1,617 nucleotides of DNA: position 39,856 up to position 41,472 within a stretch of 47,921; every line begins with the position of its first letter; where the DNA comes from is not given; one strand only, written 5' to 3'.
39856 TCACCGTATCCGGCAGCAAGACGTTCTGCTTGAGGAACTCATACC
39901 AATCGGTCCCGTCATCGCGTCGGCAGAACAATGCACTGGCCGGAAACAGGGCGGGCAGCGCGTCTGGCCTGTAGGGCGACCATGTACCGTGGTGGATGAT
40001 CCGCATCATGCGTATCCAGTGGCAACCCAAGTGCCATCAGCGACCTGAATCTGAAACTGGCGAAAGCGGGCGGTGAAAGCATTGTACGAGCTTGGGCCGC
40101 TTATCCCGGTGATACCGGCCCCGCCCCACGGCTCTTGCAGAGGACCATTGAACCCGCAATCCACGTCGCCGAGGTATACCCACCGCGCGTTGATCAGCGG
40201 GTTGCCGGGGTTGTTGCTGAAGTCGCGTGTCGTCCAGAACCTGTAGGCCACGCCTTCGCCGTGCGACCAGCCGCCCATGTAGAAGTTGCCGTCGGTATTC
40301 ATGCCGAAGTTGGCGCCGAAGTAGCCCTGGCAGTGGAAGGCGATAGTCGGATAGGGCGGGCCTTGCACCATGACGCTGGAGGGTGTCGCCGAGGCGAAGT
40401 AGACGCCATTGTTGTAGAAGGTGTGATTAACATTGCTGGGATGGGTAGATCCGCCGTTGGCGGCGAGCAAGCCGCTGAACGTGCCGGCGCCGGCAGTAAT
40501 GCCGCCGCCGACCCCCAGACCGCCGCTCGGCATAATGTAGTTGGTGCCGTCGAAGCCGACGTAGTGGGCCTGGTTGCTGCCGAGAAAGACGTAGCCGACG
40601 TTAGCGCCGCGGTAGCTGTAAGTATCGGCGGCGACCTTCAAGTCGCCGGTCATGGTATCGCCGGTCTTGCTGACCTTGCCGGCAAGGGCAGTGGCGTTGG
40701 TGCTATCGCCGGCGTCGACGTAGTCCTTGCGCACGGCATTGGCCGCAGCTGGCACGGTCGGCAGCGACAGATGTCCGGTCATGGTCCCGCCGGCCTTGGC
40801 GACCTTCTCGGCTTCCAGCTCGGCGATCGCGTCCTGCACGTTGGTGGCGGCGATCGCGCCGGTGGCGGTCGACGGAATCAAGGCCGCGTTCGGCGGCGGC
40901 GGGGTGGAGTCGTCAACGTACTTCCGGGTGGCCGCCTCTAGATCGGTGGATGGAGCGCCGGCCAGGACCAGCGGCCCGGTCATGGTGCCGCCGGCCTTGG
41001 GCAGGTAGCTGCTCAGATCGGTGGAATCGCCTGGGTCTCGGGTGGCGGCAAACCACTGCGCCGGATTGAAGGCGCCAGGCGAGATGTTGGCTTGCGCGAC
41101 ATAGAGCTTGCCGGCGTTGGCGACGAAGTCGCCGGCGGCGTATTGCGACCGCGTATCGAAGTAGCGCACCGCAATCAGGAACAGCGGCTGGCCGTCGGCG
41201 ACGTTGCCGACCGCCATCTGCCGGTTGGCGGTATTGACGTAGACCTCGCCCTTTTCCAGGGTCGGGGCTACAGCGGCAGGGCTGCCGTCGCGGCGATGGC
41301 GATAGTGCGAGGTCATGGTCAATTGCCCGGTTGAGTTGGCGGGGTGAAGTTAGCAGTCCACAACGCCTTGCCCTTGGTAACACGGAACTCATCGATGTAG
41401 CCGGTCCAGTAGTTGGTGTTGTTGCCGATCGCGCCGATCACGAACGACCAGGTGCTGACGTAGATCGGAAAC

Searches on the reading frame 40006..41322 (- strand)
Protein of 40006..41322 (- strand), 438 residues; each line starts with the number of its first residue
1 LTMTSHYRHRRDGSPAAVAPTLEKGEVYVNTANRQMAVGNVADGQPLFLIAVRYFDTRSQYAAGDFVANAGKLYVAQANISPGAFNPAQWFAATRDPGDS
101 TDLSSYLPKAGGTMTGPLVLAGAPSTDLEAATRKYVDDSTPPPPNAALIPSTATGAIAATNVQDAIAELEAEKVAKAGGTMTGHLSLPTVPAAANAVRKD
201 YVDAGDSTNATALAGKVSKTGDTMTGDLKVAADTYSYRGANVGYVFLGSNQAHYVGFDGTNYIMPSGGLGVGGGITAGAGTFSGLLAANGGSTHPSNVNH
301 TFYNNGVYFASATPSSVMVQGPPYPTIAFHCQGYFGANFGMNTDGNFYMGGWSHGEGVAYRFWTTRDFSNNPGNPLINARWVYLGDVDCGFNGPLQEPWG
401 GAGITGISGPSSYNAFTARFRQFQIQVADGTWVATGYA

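Call 7: search_protein_families(library=phrogs, proteins=[window:40006-41322:-], max_evalue=0.001)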
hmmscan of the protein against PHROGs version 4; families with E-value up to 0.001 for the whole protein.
window:40006-41322:- (438 aa): 5 families
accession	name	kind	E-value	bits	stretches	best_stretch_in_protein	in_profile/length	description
phrog_16641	-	tail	1.8e-07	30.1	1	105-139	122-156/1296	tail fiber protein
phrog_21722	-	tail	7e-06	25.9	0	210-267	367-422/576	long tail fiber protein distal subunit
phrog_19567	-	tail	8.2e-05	21.8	0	193-238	133-171/1379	tail fiber protein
phrog_8443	-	tail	0.00024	21.1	0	202-246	263-311/636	tail fiber protein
phrog_3639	-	tail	0.00039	20.6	0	201-236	162-197/474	minor tail protein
